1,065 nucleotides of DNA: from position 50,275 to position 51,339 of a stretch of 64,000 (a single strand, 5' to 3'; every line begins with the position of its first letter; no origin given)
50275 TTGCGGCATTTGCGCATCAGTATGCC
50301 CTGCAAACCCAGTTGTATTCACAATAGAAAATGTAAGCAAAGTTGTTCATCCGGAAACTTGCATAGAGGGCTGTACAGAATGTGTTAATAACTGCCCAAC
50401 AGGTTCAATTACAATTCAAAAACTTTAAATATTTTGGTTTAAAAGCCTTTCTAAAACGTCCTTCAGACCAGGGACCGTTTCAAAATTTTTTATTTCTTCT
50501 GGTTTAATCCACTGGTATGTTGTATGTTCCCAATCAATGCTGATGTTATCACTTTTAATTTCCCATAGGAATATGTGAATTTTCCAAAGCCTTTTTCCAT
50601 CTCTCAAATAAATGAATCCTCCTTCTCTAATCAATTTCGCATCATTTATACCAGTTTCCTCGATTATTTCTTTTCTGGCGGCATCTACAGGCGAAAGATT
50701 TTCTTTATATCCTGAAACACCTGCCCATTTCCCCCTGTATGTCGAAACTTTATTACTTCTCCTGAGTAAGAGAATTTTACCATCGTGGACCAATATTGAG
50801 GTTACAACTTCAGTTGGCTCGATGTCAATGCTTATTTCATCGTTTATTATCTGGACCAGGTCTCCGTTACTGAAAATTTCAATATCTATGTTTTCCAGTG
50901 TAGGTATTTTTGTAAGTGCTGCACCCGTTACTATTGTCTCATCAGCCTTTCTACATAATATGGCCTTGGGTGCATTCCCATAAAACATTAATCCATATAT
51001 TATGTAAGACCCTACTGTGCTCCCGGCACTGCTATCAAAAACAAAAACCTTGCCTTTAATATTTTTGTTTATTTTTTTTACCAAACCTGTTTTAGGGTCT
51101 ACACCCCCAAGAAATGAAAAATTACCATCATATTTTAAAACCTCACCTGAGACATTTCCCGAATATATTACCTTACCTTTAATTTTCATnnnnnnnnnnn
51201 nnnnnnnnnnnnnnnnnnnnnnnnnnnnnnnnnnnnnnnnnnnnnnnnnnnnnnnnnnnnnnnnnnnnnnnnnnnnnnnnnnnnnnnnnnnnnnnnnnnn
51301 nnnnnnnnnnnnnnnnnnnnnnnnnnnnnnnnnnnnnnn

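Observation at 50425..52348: AcnX (DUF521 + DUF126) pair in which the small subunit is covalently fused to a Nudix domain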

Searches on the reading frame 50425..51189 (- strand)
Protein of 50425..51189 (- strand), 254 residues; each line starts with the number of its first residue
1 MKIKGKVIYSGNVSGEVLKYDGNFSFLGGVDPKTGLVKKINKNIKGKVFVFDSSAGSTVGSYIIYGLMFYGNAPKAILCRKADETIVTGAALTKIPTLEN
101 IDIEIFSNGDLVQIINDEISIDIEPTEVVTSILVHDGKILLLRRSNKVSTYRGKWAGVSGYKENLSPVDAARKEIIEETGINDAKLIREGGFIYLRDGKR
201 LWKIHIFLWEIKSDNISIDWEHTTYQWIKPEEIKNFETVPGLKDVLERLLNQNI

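Call 3: search_protein_families(library=pfam, proteins=[window:50425-51189:-], max_evalue=0.01)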
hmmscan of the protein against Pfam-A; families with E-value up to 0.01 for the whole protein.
window:50425-51189:- (254 aa): 2 families
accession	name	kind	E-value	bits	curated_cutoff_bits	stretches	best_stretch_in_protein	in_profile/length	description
PF01989.23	AcnX_swivel_put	-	2.1e-24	85.6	27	1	24-97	1-79/80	Aconitase X swivel domain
PF00293.34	NUDIX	-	5.1e-12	46.4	21.1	1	128-248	4-133/134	NUDIX domain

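Call 4: search_protein_families(library=ncbifam, proteins=[window:50425-51189:-], max_evalue=0.01)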
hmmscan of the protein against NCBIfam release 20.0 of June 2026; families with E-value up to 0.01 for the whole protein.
window:50425-51189:- (254 aa): 8 families
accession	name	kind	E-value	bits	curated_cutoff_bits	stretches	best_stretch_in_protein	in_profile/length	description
NF003046.0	PRK03955.1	equivalog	7.5e-31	106.8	163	1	1-123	2-129/132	DUF126 domain-containing protein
NF051439.1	C3LHypDHLhpIPSEAE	equivalog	8.1e-13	47.6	700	1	7-95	2-95/555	cis-3-hydroxy-L-proline dehydratase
NF007834.0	PRK10546.1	equivalog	1e-06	28.6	156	1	127-250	5-126/135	pyrimidine (deoxy)nucleoside triphosphate diphosphatase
NF006961.0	PRK09438.1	equivalog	1.3e-05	24.7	103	1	125-182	8-62/151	dihydroneopterin triphosphate diphosphatase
NF011922.0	PRK15393.1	equivalog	6.2e-05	22.7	152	1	130-234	41-148/182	NUDIX hydrolase YfcD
NF012016.0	PRK15472.1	equivalog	0.00013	21.7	95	1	128-238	6-127/141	nucleoside triphosphatase NudI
NF003787.0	PRK05379.1-4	equivalog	0.0012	17.9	449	1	129-183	211-264/346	bifunctional nicotinamide-nucleotide adenylyltransferase/Nudix hydroxylase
NF001938.0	PRK00714.1-5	equivalog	0.0024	17.2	116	1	130-189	18-82/172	RNA pyrophosphohydrolase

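Call 5: find_homologous_proteins(query=window:50425-51189:-, max_evalue=0.00001)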
Query window:50425-51189:- (254 aa): 741 proteins with E <= 0.00001 among 1686 candidates; the best 120 are listed.
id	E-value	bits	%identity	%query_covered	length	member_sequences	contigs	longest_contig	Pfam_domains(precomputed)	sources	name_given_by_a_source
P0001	2.2e-163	559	100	100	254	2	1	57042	PF01989.25,PF00293.35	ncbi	-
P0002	1.7e-132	458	79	99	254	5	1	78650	PF01989.25,PF00293.35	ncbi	ncbi:MAG: aconitase X swivel domain-containing protein [Thermoplasmata archaeon]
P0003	1.6e-122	425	73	100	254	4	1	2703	PF01989.25,PF00293.35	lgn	-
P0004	2.3e-119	415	72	100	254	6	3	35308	PF01989.25,PF00293.35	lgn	-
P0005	1.9e-111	389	68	99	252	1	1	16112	PF01989.25,PF00293.35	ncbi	-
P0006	6.4e-110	384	63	99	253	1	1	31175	PF01989.25,PF00293.35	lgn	-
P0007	2.7e-108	379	64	99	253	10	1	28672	PF01989.25,PF00293.35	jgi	jgi:predicted aconitase with swiveling domain/ADP-ribose pyrophosphatase YjhB (NUDIX family)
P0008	1.3e-106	373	64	99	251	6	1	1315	PF01989.25,PF00293.35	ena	-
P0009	4.9e-106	371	63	99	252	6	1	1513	PF01989.25,PF00293.35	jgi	-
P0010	4.5e-104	365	64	98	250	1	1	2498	PF01989.25,PF00293.35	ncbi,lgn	-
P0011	7.0e-104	364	64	98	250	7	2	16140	PF01989.25,PF00293.35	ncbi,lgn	-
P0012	1.3e-103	364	62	98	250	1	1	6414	PF01989.25,PF00293.35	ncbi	-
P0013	2.5e-87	310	57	98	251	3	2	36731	PF01989.25,PF00293.35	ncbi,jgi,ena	-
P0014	2.8e-80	287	52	98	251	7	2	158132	PF01989.25,PF00293.35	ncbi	ncbi:MAG: aconitase X swivel domain-containing protein [Thermoplasmata archaeon]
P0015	3.0e-76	274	53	98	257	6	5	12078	PF01989.25,PF00293.35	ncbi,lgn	-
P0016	5.9e-76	273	52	98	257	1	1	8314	PF01989.25,PF00293.35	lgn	-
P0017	1.3e-74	269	52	98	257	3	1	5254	PF01989.25,PF00293.35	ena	-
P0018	8.3e-64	233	48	92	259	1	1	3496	PF01989.25,PF00293.35,PF14815.13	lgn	-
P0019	3.6e-62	228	44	98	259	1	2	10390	PF01989.25,PF00293.35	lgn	-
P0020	1.9e-61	225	46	98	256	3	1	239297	PF01989.25,PF00293.35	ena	-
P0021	6.2e-61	224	46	98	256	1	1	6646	PF01989.25,PF00293.35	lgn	-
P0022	7.6e-61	223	43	100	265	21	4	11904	PF01989.25,PF00293.35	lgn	-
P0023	1.4e-60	223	42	99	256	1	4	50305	PF01989.25,PF00293.35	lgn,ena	-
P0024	4.7e-60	221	43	99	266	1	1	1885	PF01989.25,PF00293.35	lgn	-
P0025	7.4e-60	220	43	96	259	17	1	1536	PF01989.25,PF00293.35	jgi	jgi:predicted aconitase with swiveling domain/8-oxo-dGTP pyrophosphatase MutT (NUDIX family)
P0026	1.0e-59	220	42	98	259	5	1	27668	PF01989.25,PF00293.35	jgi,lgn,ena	-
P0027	1.4e-59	219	44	99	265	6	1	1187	PF01989.25,PF00293.35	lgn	-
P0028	1.7e-59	219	41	98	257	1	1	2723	PF01989.25,PF00293.35,PF14815.13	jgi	-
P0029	1.8e-59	219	43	100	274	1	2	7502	PF01989.25,PF00293.35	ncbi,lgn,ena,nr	ncbi:MAG: DUF126 domain-containing protein [Thermoplasmata archaeon]|nr:DUF126 domain-containing pro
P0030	4.3e-59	218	43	98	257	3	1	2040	PF01989.25,PF00293.35,PF14815.13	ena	-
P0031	6.3e-59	217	42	98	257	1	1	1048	PF01989.25,PF00293.35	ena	-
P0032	8.7e-59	217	44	98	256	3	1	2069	PF01989.25,PF00293.35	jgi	jgi:predicted aconitase with swiveling domain/8-oxo-dGTP pyrophosphatase MutT (NUDIX family)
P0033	1.1e-58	216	44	98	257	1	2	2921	PF01989.25,PF00293.35,PF14815.13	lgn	-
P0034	1.2e-58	216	43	98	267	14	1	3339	PF01989.25,PF00293.35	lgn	-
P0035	1.8e-58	216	42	98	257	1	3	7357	PF01989.25,PF00293.35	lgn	-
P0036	1.9e-58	216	42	98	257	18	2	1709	PF01989.25,PF00293.35,PF14815.13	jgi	jgi:hypothetical protein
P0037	2.0e-58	215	44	97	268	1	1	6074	PF01989.25,PF00293.35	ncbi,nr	ncbi:MAG: DUF126 domain-containing protein [Methanomassiliicoccales archaeon]|nr:DUF126 domain-conta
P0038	2.3e-58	215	41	98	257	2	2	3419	PF01989.25,PF00293.35,PF14815.13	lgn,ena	-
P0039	3.0e-58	215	42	98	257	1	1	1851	PF01989.25,PF00293.35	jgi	-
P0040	5.1e-58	214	42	98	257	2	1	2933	PF01989.25,PF00293.35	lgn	-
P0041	5.5e-58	214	46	89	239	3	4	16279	PF01989.25,PF00293.35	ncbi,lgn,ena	-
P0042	5.5e-58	214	46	98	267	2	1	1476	PF01989.25,PF00293.35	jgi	-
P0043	7.0e-58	214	42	98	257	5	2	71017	PF01989.25,PF00293.35,PF14815.13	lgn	-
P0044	8.1e-58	213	43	99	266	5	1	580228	PF01989.25,PF00293.35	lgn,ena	-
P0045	9.7e-58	213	43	98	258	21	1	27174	PF01989.25,PF00293.35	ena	-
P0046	1.0e-57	213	44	98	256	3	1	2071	PF01989.25,PF00293.35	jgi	jgi:predicted aconitase with swiveling domain/8-oxo-dGTP pyrophosphatase MutT (NUDIX family)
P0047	1.4e-57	213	46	93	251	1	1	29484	PF01989.25,PF00293.35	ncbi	-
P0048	1.4e-57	213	46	99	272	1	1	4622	PF01989.25,PF00293.35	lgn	-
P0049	1.9e-57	212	43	98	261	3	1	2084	PF01989.25,PF00293.35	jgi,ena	-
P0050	2.5e-57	212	45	93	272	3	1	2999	PF01989.25,PF00293.35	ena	-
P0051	2.9e-57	212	42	98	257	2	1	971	PF01989.25,PF00293.35,PF14815.13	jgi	jgi:hypothetical protein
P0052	3.2e-57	212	42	98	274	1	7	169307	PF01989.25,PF00293.35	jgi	jgi:predicted aconitase with swiveling domain/ADP-ribose pyrophosphatase YjhB (NUDIX family)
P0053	4.0e-57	211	43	98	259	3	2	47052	PF01989.25,PF00293.35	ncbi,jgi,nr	ncbi:MAG: DUF126 domain-containing protein [Methanomassiliicoccales archaeon]|jgi:hypothetical prote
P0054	4.1e-57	211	42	97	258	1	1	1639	PF01989.25,PF00293.35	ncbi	-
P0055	4.8e-57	211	42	98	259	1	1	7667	PF01989.25,PF00293.35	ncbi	-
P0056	5.8e-57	211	40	98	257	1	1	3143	PF01989.25,PF00293.35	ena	-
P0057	6.0e-57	211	47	99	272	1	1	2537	PF01989.25,PF00293.35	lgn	-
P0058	9.0e-57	210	44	97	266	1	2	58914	PF01989.25,PF00293.35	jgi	jgi:predicted aconitase with swiveling domain/ADP-ribose pyrophosphatase YjhB (NUDIX family)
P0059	9.3e-57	210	42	96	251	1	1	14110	PF01989.25,PF00293.35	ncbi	-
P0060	9.3e-57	210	40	97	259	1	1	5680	PF01989.25,PF00293.35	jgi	jgi:predicted aconitase with swiveling domain/8-oxo-dGTP pyrophosphatase MutT (NUDIX family)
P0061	9.3e-57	210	43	98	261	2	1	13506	PF01989.25,PF00293.35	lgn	-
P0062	1.0e-56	210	44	98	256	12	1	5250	PF01989.25,PF00293.35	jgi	jgi:predicted aconitase with swiveling domain/8-oxo-dGTP pyrophosphatase MutT (NUDIX family)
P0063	1.4e-56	209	45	100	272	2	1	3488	PF01989.25,PF00293.35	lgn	-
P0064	1.5e-56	209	42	99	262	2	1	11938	PF01989.25,PF00293.35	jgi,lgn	jgi:predicted aconitase with swiveling domain/8-oxo-dGTP pyrophosphatase MutT (NUDIX family)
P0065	1.5e-56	209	45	100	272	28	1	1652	PF01989.25,PF00293.35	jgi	jgi:hypothetical protein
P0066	2.0e-56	209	43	98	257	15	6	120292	PF01989.25,PF00293.35,PF14815.13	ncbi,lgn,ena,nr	ncbi:MAG TPA: DUF126 domain-containing protein [Methanomassiliicoccales archaeon]|nr:DUF126 domain-c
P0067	2.4e-56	209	41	98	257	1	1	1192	PF01989.25,PF00293.35,PF14815.13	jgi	jgi:predicted aconitase with swiveling domain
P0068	2.5e-56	209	43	98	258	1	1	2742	PF01989.25,PF00293.35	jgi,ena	-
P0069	2.6e-56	209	43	98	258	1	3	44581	PF01989.25,PF00293.35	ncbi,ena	-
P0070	2.9e-56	208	43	98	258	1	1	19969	PF01989.25,PF00293.35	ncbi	-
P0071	2.9e-56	208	41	98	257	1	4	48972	PF01989.25,PF00293.35,PF14815.13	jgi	jgi:predicted aconitase with swiveling domain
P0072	3.0e-56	208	41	98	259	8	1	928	PF01989.25,PF00293.35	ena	-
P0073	3.0e-56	208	45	88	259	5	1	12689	PF01989.25,PF00293.35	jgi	-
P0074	5.0e-56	208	42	98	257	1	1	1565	PF01989.25,PF00293.35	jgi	jgi:predicted aconitase with swiveling domain/8-oxo-dGTP pyrophosphatase MutT (NUDIX family)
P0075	5.5e-56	207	42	97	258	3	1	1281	PF01989.25,PF00293.35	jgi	jgi:predicted aconitase with swiveling domain/ADP-ribose pyrophosphatase YjhB (NUDIX family)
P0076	6.9e-56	207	41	98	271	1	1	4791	PF01989.25,PF00293.35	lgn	-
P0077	7.4e-56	207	42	97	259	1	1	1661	PF01989.25,PF00293.35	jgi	jgi:uncharacterized protein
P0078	7.4e-56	207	42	99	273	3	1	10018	PF01989.25,PF00293.35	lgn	-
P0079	7.9e-56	207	42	99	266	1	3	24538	PF01989.25,PF00293.35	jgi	jgi:predicted aconitase with swiveling domain/ADP-ribose pyrophosphatase YjhB (NUDIX family)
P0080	8.0e-56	207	41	99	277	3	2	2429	PF01989.25,PF00293.35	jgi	-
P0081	8.1e-56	207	40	98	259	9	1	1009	PF01989.25,PF00293.35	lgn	-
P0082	8.7e-56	207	41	99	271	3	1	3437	PF01989.25,PF00293.35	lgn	-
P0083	1.1e-55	206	44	95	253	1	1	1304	PF01989.25,PF00293.35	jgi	jgi:predicted aconitase with swiveling domain/8-oxo-dGTP pyrophosphatase MutT (NUDIX family)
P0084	1.2e-55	206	43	98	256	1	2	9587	PF01989.25,PF00293.35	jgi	jgi:uncharacterized protein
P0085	1.4e-55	206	41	98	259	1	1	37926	PF01989.25,PF00293.35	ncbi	ncbi:MAG: DUF126 domain-containing protein [Methanomassiliicoccales archaeon]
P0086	1.4e-55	206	43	96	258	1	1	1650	PF01989.25,PF00293.35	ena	-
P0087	1.5e-55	206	44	97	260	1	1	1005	PF01989.25,PF00293.35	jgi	jgi:predicted aconitase with swiveling domain/8-oxo-dGTP pyrophosphatase MutT (NUDIX family)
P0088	1.5e-55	206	46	89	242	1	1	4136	PF01989.25,PF00293.35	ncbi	-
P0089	1.6e-55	206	41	98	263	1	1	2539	PF01989.25,PF00293.35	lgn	-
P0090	1.6e-55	206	43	98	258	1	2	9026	PF01989.25,PF00293.35,PF14815.13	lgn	-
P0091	1.7e-55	206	41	98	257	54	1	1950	PF01989.25,PF00293.35,PF14815.13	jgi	-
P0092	1.7e-55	206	42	98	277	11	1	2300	PF01989.25,PF00293.35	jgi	jgi:predicted aconitase with swiveling domain/8-oxo-dGTP pyrophosphatase MutT (NUDIX family)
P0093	1.7e-55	206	46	99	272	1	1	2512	PF01989.25,PF00293.35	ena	-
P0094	2.4e-55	205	44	98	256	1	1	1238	PF01989.25,PF00293.35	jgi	jgi:uncharacterized protein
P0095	2.5e-55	205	45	90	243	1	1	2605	PF01989.25,PF00293.35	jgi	-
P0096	2.5e-55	205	43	97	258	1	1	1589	PF01989.25,PF00293.35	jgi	jgi:uncharacterized protein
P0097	2.5e-55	205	43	99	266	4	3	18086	PF01989.25,PF00293.35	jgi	jgi:predicted aconitase with swiveling domain/ADP-ribose pyrophosphatase YjhB (NUDIX family)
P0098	2.5e-55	205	41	99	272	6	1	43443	PF01989.25,PF00293.35,PF14815.13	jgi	jgi:predicted aconitase with swiveling domain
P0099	2.9e-55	205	43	98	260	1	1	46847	PF01989.25,PF00293.35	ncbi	-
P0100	3.0e-55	205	41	97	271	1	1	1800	PF01989.25,PF00293.35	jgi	jgi:predicted aconitase with swiveling domain/8-oxo-dGTP pyrophosphatase MutT (NUDIX family)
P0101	3.0e-55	205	42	99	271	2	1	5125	PF01989.25,PF00293.35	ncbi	-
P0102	3.4e-55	205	43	97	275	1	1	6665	PF01989.25,PF00293.35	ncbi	-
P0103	3.5e-55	205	45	99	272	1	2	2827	PF01989.25,PF00293.35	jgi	jgi:phosphomecalonate degydratase small subunit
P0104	3.9e-55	205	41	98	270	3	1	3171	PF01989.25,PF00293.35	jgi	jgi:predicted aconitase with swiveling domain/8-oxo-dGTP pyrophosphatase MutT (NUDIX family)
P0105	4.2e-55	205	42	97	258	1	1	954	PF01989.25,PF00293.35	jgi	jgi:uncharacterized protein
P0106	4.5e-55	204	42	97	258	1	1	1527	PF01989.25,PF00293.35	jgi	jgi:predicted aconitase with swiveling domain/ADP-ribose pyrophosphatase YjhB (NUDIX family)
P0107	4.6e-55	204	40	98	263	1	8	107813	PF01989.25,PF00293.35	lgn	-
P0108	5.1e-55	204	42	98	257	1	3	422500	PF01989.25,PF00293.35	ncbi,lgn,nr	ncbi:MAG: DUF126 domain-containing protein [Methanomassiliicoccales archaeon]|nr:DUF126 domain-conta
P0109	6.0e-55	204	44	97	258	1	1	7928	PF01989.25,PF00293.35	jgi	jgi:predicted aconitase with swiveling domain/8-oxo-dGTP pyrophosphatase MutT (NUDIX family)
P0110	6.3e-55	204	42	97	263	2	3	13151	PF01989.25,PF00293.35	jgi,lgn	jgi:predicted aconitase with swiveling domain/ADP-ribose pyrophosphatase YjhB (NUDIX family)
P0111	6.8e-55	204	43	97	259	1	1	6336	PF01989.25,PF00293.35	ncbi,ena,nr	ncbi:MAG TPA: DUF126 domain-containing protein [Methanomassiliicoccales archaeon]|nr:DUF126 domain-c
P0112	7.8e-55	204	43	97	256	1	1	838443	PF01989.25,PF00293.35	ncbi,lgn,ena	-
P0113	8.5e-55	204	42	98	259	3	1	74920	PF01989.25,PF00293.35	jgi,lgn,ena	-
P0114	9.7e-55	203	43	97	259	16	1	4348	PF01989.25,PF00293.35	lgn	-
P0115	1.1e-54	203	41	100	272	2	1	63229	PF01989.25,PF00293.35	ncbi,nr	ncbi:MAG: DUF126 domain-containing protein [Methanomassiliicoccales archaeon]|nr:DUF126 domain-conta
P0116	1.1e-54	203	42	98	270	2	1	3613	PF01989.25,PF00293.35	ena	-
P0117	1.2e-54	203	43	98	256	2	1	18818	PF01989.25,PF00293.35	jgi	-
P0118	1.5e-54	203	44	89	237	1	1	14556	PF01989.25,PF00293.35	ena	-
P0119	2.1e-54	202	42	97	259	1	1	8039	PF01989.25,PF00293.35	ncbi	-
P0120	2.8e-54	202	42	98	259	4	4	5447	PF01989.25,PF00293.35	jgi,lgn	jgi:predicted aconitase with swiveling domain/8-oxo-dGTP pyrophosphatase MutT (NUDIX family)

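Call 9: find_encoding_contigs(protein=window:50425-51189:-, flank=10000, max_places=3)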
Protein window:50425-51189:- (254 aa): 2 contigs read that carry it; 1 place shown.
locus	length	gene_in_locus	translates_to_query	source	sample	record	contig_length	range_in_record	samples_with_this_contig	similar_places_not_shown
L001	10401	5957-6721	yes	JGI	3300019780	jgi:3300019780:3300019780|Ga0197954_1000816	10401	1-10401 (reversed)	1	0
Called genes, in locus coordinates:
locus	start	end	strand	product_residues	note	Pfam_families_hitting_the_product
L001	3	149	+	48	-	?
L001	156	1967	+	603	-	PF00012:HSP70, PF02782:FGGY_C (faint), PF06723:MreB_Mbl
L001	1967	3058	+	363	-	PF00226:DnaJ, PF27659:CHP02642 (faint), PF01556:DnaJ_C, PF15777:Anti-TRAP (faint), PF00684:DnaJ_CXXCXGXG, PF20833:RNase_E_G_Thio (faint)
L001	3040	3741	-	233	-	PF01411:tRNA-synt_2c, PF07973:tRNA_SAD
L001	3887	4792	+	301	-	PF00089:Trypsin, PF13365:Trypsin_2, PF00595:PDZ, PF13180:PDZ_2, PF17820:PDZ_6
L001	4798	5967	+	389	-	PF04412:AcnX, PF28403:AcnX_2nd, PF28406:AcnX_3rd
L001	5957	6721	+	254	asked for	PF01989:AcnX_swivel_put, PF00293:NUDIX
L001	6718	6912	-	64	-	PF13187:Fer4_9 (faint), PF25160:LdpA_Fe-S-bd (faint), PF12797:Fer4_2 (weak), PF12837:Fer4_6 (weak), PF13237:Fer4_10, PF00037:Fer4 (weak), PF14697:Fer4_21, PF12838:Fer4_7 (weak), +1 more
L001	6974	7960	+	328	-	PF18093:Trm5_N, PF25133:TYW2_N_2, PF02475:TRM5-TYW2_MTfase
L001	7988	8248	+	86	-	-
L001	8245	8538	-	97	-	PF04010:DUF357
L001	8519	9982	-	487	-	PF09378:HAS-barrel (weak), PF01935:DUF87, PF05872:HerA_C (faint)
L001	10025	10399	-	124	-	?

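Call 12: search_solved_structures(query=window:50425-51189:-, max_evalue=0.01, show_alignments=4)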
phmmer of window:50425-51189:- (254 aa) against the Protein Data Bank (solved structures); distinct sequences matched with E-value up to 0.01: 15.
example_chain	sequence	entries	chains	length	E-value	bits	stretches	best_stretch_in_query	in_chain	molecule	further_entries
7cnr_B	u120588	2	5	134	2.1e-22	82.6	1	2-122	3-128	UPF0107 protein TK1248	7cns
2hi6_A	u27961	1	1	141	1.7e-18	69.8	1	5-122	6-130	UPF0107 protein AF0055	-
3grn_A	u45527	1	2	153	1.8e-07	33.7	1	133-252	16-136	MutT related protein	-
7d2r_A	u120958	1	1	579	1.2e-06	31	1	6-92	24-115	cis-3-hydroxy-L-proline dehydratase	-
7cnp_A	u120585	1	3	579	1.2e-06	31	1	6-92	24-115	cis-3-hydroxy-L-proline dehydratase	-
7cnq_A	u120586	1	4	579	3.1e-06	29.6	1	6-92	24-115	cis-3-hydroxy-L-proline dehydratase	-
2rrk_A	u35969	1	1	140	4.8e-05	25.8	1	125-247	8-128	CTP pyrophosphohydrolase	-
5cfi_A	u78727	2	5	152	0.00016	24.1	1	153-248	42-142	BIS(5'-nucleosyl)-tetraphosphatase (Diadenosine tetraphosphatase), putative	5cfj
3oga_A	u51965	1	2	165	0.002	20.5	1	127-237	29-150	Nucleoside triphosphatase nudI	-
3ees_A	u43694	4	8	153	0.0033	19.7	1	128-246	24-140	Probable pyrophosphohydrolase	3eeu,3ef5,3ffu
5otn_A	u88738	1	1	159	0.0037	19.6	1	129-210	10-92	Nudix (Nucleoside diphosphate linked moiety X)-type motif 1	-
5hzx_A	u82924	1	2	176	0.0047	19.2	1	129-210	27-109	Nudix (Nucleoside diphosphate linked moiety X)-type motif 1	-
6dt3_A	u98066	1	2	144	0.0049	19.2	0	128-238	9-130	Nucleoside triphosphatase NudI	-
1jrk_A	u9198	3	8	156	0.006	18.9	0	128-182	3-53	Nudix homolog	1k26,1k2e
6glk_A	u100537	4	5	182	0.0075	18.5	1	130-210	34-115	7,8-dihydro-8-oxoguanine triphosphatase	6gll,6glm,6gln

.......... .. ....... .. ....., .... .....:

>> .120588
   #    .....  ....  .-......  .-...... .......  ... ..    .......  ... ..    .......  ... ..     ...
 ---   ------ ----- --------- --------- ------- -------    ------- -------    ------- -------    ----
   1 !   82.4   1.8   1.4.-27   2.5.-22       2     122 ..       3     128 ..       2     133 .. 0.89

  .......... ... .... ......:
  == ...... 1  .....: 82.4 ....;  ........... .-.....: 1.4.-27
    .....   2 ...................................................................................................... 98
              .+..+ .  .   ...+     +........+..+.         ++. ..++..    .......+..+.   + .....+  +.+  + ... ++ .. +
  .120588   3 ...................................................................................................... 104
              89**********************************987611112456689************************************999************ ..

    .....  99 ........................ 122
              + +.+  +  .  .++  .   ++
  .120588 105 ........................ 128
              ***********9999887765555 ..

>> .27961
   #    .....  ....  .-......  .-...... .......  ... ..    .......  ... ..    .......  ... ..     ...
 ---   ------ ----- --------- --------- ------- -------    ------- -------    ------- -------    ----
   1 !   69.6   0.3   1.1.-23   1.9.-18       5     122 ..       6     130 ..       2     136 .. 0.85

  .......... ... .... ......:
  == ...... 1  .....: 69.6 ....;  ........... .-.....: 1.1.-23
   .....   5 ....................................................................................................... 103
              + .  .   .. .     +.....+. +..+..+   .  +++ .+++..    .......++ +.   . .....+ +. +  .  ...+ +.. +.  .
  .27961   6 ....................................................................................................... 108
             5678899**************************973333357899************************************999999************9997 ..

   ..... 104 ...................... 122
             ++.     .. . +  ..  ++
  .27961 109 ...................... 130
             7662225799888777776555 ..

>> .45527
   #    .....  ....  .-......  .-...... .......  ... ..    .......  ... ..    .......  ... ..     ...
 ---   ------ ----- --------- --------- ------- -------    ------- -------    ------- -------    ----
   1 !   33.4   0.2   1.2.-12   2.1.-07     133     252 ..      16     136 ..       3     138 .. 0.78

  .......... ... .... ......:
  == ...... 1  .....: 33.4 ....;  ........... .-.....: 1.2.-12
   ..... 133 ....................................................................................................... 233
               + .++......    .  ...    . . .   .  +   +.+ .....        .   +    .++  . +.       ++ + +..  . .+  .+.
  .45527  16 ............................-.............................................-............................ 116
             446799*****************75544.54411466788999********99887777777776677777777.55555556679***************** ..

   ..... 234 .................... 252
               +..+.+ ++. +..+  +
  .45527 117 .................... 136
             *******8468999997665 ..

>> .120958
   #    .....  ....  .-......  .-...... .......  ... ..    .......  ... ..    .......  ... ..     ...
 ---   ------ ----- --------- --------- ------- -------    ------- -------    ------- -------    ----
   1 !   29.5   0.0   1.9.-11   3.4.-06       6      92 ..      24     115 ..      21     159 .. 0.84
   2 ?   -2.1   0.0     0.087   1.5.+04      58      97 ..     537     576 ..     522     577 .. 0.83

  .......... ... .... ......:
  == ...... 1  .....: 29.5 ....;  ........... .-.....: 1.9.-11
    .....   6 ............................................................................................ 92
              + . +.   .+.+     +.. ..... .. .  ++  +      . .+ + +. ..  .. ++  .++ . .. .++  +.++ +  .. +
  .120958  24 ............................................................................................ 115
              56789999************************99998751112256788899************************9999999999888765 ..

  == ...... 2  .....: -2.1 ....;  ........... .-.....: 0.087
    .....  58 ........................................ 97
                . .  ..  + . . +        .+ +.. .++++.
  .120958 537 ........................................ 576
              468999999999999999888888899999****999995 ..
